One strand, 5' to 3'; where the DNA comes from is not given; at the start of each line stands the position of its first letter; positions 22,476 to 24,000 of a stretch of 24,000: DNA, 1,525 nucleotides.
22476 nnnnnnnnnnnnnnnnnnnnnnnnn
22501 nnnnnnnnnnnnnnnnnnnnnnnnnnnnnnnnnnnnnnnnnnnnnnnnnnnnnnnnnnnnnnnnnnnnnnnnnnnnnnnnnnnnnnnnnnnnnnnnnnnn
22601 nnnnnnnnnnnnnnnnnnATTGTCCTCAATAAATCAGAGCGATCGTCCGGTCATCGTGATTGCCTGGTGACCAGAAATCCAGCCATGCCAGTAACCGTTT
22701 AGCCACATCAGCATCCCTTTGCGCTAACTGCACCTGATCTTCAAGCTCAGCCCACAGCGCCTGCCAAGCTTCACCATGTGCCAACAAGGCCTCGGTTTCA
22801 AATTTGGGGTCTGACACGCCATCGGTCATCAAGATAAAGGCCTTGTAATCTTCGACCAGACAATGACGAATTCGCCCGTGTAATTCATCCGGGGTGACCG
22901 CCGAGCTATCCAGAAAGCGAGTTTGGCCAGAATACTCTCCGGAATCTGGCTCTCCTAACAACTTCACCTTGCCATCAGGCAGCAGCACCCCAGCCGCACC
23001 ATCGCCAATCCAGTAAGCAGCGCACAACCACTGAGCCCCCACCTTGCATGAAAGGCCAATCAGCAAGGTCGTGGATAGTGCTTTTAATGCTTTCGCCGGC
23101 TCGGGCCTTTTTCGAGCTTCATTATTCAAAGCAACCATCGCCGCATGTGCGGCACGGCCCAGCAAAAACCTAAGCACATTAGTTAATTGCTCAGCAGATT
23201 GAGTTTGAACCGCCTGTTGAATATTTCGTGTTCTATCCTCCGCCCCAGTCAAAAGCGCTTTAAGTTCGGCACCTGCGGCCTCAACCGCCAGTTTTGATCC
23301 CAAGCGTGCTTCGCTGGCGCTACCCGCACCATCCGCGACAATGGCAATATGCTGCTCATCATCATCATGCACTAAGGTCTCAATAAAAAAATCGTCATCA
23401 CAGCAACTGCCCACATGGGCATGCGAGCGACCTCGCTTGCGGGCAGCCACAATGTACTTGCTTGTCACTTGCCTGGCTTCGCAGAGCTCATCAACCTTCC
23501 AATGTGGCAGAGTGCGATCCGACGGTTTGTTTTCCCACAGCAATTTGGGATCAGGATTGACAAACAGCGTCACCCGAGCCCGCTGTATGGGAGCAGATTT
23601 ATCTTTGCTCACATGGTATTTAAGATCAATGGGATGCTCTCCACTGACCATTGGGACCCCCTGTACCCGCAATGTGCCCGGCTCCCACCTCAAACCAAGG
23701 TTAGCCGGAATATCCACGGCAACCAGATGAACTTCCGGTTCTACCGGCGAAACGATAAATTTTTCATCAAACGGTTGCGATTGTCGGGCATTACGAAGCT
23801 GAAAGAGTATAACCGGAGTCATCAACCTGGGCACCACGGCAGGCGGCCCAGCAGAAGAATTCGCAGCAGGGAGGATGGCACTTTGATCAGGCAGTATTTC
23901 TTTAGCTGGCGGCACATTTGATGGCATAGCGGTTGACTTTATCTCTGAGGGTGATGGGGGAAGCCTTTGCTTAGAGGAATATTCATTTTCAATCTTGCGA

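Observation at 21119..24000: Lower-GC island carrying a translationally coupled PP2C phosphatase / atypical kinase (Zn-ribbon + FHA-like) operon that continues past the window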

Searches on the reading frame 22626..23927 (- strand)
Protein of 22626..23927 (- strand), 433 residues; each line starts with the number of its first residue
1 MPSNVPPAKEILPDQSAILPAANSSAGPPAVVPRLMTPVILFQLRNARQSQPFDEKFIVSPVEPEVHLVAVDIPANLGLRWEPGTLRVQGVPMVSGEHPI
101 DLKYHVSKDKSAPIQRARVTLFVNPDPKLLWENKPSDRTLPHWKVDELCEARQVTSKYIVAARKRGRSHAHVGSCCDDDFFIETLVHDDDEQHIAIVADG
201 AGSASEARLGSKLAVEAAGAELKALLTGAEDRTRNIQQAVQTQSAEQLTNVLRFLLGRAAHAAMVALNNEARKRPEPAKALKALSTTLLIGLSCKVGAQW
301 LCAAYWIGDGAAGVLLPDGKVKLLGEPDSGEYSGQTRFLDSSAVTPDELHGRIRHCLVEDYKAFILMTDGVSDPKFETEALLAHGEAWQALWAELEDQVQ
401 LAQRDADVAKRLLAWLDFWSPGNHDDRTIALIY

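Call 3: search_protein_families(library=pfam, proteins=[window:22626-23927:-], max_evalue=1)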
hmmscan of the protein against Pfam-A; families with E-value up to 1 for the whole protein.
window:22626-23927:- (433 aa): 1 family
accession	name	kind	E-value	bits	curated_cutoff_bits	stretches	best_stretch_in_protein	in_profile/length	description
PF13672.11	PP2C_2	-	3.4e-41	141.5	24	1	165-416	1-208/209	Protein phosphatase 2C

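Call 4: search_protein_families(library=ncbifam, proteins=[window:22626-23927:-], max_evalue=1)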
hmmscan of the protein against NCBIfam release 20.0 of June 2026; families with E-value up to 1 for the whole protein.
window:22626-23927:- (433 aa): 3 families
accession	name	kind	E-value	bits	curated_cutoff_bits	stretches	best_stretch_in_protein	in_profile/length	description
NF033484.1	Stp1_PP2C_phos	equivalog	0.0027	17.3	230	1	185-243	17-73/232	Stp1/IreP family PP2C-type Ser/Thr phosphatase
NF006875.0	PRK09372.1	equivalog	0.036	13.8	136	1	174-224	40-89/161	ribonuclease E activity regulator RraA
TIGR01935.1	NOT-MenG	subfamily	0.062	13.1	123.8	1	175-225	37-86/150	RraA family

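Call 5: search_protein_families(library=padloc, proteins=[window:22626-23927:-], max_evalue=1)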
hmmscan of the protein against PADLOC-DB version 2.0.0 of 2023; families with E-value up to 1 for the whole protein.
window:22626-23927:- (433 aa): 0 families

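Call 6: find_encoding_contigs(protein=window:22626-23927:-, flank=10000, max_places=6)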
Protein window:22626-23927:- (433 aa): no gene with exactly this product is on record in the collection.
